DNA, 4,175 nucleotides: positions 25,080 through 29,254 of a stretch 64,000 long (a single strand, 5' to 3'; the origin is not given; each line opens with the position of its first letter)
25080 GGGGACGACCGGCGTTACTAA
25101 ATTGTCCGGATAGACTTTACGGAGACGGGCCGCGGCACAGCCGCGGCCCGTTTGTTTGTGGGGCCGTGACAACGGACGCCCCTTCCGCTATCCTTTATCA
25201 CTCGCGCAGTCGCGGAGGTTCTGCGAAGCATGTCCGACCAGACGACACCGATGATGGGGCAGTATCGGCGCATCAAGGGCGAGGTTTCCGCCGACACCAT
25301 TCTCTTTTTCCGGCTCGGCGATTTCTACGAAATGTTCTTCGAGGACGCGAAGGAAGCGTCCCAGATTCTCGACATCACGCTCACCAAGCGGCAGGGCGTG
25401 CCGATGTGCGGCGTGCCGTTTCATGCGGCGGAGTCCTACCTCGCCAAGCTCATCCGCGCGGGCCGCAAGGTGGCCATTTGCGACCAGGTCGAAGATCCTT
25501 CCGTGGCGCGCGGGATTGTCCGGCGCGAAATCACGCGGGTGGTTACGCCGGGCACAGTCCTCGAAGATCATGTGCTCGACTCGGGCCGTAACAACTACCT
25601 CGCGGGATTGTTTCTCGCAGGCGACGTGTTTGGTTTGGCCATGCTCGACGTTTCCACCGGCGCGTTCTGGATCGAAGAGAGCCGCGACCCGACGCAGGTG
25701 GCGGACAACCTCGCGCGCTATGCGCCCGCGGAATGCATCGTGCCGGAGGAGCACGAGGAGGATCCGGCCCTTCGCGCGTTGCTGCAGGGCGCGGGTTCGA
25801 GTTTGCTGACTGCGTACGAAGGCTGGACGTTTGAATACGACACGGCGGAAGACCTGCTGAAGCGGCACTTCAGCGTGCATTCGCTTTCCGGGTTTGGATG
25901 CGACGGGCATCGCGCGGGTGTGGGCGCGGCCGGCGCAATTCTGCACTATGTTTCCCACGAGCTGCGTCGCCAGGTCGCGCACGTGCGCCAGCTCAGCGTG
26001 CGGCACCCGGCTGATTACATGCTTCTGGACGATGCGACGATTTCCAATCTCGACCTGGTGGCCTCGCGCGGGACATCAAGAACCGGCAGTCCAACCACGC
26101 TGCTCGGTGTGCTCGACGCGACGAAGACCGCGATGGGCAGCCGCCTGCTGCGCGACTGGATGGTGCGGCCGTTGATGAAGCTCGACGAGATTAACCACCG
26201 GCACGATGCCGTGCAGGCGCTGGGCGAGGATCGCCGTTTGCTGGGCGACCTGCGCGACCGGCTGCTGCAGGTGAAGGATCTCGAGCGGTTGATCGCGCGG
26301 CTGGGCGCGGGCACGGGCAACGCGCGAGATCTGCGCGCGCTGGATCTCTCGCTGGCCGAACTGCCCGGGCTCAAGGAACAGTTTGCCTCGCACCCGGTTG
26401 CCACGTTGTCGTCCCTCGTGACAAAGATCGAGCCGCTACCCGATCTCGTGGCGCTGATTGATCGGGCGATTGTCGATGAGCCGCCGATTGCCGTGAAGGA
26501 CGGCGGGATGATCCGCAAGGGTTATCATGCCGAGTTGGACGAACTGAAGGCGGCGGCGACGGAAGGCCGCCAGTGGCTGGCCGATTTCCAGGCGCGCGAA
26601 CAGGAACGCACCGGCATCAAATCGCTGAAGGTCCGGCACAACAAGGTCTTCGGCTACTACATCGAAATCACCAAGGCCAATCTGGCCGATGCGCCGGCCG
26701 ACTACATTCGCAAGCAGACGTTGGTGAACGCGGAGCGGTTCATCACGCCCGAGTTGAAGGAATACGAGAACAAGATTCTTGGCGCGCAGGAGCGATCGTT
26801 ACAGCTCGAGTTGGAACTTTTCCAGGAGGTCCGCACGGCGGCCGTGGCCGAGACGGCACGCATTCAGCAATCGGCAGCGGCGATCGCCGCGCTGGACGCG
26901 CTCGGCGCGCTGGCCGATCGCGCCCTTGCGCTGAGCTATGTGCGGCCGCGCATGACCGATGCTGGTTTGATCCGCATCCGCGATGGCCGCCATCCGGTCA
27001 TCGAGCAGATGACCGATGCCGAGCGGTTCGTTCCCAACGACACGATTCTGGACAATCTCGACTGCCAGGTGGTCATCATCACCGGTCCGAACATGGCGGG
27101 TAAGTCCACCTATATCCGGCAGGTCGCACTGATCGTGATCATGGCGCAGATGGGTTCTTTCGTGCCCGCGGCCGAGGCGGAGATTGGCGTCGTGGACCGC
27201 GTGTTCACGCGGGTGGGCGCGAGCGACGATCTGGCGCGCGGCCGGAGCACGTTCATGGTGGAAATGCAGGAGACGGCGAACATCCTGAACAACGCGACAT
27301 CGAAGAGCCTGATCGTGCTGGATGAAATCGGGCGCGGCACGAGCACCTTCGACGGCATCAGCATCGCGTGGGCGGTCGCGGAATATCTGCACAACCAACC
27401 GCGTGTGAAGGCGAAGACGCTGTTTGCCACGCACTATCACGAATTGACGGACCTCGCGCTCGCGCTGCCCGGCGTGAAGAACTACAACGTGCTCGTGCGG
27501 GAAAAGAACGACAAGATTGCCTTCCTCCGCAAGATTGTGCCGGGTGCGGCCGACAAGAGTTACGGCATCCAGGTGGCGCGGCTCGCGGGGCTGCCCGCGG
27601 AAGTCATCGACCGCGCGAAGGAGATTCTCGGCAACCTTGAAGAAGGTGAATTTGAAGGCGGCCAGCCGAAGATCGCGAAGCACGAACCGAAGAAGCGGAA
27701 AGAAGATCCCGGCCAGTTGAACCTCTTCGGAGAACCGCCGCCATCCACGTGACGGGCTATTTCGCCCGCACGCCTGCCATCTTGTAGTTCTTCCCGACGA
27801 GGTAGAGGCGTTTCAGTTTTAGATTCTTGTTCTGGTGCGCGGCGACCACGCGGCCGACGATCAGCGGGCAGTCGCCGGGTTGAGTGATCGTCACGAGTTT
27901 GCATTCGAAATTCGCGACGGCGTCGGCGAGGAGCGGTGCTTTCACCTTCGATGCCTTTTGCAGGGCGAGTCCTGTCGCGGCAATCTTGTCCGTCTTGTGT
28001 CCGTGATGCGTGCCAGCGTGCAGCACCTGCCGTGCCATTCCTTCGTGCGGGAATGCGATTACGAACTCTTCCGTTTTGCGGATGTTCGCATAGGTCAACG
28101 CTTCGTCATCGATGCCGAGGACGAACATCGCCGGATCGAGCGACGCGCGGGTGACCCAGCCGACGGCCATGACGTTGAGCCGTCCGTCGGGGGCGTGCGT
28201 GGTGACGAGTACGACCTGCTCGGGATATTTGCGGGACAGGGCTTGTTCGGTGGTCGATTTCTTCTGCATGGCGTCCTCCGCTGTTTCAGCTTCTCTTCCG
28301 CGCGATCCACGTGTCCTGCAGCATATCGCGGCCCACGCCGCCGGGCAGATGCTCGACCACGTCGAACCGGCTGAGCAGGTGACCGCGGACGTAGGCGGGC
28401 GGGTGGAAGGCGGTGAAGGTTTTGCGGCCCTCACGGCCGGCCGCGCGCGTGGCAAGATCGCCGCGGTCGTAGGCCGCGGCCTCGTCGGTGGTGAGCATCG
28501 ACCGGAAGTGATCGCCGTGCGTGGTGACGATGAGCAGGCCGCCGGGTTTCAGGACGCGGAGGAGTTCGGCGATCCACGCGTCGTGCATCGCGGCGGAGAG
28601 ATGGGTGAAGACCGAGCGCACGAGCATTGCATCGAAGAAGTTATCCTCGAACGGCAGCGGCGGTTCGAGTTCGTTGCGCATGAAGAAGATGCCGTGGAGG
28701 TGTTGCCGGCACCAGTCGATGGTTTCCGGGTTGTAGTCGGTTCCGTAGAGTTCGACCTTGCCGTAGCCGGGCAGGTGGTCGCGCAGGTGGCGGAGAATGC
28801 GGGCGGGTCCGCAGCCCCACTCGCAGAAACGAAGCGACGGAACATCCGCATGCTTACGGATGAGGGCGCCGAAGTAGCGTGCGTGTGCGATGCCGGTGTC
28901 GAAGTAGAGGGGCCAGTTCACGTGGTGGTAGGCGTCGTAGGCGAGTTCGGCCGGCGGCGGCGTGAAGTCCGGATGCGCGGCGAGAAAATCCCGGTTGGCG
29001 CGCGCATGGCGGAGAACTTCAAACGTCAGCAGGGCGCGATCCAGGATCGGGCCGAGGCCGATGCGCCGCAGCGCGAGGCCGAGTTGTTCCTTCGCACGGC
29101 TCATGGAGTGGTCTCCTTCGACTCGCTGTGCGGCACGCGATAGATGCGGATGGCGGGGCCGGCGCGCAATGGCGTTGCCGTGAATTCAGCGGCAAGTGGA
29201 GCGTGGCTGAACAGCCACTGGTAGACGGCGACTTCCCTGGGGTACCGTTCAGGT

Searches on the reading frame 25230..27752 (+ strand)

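Call 65: search_protein_families(library=pfam, proteins=[window:25230-27752:+], max_evalue=0.0001)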
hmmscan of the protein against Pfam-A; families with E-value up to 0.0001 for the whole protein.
window:25230-27752:+ (840 aa): 5 families
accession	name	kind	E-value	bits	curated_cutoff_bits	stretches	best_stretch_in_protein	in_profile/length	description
PF00488.27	MutS_V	-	2.2e-88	295.6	30.2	1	615-804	1-188/188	MutS domain V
PF05192.23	MutS_III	-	9.5e-47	160.3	34.1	1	269-562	1-194/194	MutS domain III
PF01624.25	MutS_I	-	2e-39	134.7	20.6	1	6-113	1-112/113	MutS domain I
PF05190.23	MutS_IV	-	3.4e-31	107.8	22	1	431-522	1-92/92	MutS family domain IV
PF05188.22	MutS_II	-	3.3e-22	79.7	25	1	122-252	1-132/133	MutS domain II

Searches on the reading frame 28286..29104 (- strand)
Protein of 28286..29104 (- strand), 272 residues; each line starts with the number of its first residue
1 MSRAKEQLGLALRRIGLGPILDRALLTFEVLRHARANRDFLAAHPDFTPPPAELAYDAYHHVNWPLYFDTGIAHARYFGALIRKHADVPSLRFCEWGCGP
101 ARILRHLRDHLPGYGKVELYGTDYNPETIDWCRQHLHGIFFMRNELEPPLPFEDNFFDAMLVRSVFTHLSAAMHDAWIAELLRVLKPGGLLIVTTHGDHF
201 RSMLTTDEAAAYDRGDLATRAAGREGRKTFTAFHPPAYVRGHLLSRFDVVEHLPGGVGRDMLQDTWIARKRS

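Call 65: search_protein_families(library=pfam, proteins=[window:28286-29104:-], max_evalue=0.0001)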
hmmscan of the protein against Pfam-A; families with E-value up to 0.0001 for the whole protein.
window:28286-29104:- (272 aa): 5 families
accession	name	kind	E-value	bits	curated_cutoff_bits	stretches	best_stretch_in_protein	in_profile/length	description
PF08241.18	Methyltransf_11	-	1.9e-15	57.7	21.2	1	95-193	2-95/95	Methyltransferase domain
PF13649.12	Methyltransf_25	-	2.1e-14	54.4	27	1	95-189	3-97/97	Methyltransferase domain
PF13847.12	Methyltransf_31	-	5.5e-10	39.5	27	1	90-197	4-113/145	Methyltransferase domain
PF08242.18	Methyltransf_12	-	1.6e-09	38.8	30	1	95-191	2-98/98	Methyltransferase domain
PF13489.12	Methyltransf_23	-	9.8e-08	32.3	27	1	88-200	21-123/164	Methyltransferase domain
